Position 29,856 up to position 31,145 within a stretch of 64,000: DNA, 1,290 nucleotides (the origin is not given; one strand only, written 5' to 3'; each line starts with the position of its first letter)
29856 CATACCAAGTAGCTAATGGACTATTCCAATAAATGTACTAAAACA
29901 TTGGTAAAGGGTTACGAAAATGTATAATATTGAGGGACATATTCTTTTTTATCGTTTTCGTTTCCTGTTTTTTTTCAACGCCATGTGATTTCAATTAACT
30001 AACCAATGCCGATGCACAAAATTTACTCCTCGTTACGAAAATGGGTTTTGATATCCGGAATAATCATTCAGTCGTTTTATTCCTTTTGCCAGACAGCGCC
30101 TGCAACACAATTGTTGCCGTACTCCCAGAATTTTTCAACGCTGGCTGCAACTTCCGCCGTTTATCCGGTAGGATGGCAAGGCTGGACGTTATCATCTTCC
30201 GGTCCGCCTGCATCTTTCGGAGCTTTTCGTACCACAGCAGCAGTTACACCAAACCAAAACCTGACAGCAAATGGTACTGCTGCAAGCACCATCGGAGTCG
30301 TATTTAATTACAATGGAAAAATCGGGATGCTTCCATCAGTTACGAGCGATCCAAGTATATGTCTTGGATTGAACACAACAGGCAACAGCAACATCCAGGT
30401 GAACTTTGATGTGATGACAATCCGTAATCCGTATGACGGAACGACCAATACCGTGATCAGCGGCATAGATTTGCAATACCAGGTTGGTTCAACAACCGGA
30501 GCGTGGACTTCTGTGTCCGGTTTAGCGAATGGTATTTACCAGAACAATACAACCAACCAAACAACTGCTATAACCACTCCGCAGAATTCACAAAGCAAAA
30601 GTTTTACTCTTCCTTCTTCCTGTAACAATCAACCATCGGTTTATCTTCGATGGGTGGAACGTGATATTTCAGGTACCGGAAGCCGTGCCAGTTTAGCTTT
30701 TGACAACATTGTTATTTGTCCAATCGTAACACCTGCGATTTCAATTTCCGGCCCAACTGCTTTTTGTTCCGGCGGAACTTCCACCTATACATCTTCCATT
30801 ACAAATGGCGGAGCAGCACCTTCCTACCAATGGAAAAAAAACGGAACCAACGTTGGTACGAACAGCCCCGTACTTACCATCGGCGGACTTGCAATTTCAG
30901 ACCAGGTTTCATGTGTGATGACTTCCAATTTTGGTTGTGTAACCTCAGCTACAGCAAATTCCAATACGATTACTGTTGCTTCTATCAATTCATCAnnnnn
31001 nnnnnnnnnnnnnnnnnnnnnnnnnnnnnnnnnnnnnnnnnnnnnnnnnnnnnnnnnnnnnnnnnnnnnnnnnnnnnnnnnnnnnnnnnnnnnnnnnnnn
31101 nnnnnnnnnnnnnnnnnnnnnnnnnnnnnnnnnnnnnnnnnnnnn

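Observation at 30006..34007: Secreted giant protein with four plastocyanin-like type-1 copper domains nested inside SprB repeats, plus MopE-like metal motifs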

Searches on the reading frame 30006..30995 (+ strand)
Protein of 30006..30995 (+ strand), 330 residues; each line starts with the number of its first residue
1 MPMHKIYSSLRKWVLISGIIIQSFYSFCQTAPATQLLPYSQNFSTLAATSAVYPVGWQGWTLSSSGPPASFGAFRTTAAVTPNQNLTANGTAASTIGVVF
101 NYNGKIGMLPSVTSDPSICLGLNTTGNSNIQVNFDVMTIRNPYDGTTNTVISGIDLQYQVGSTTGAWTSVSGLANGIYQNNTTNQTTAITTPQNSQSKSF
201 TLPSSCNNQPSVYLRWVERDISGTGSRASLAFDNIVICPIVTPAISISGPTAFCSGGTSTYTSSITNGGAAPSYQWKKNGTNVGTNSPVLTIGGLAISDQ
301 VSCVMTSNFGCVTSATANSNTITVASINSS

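Call 6: search_protein_families(library=pfam, proteins=[window:30006-30995:+], max_evalue=10)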
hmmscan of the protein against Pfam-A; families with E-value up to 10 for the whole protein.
seq(330 aa): 0 families
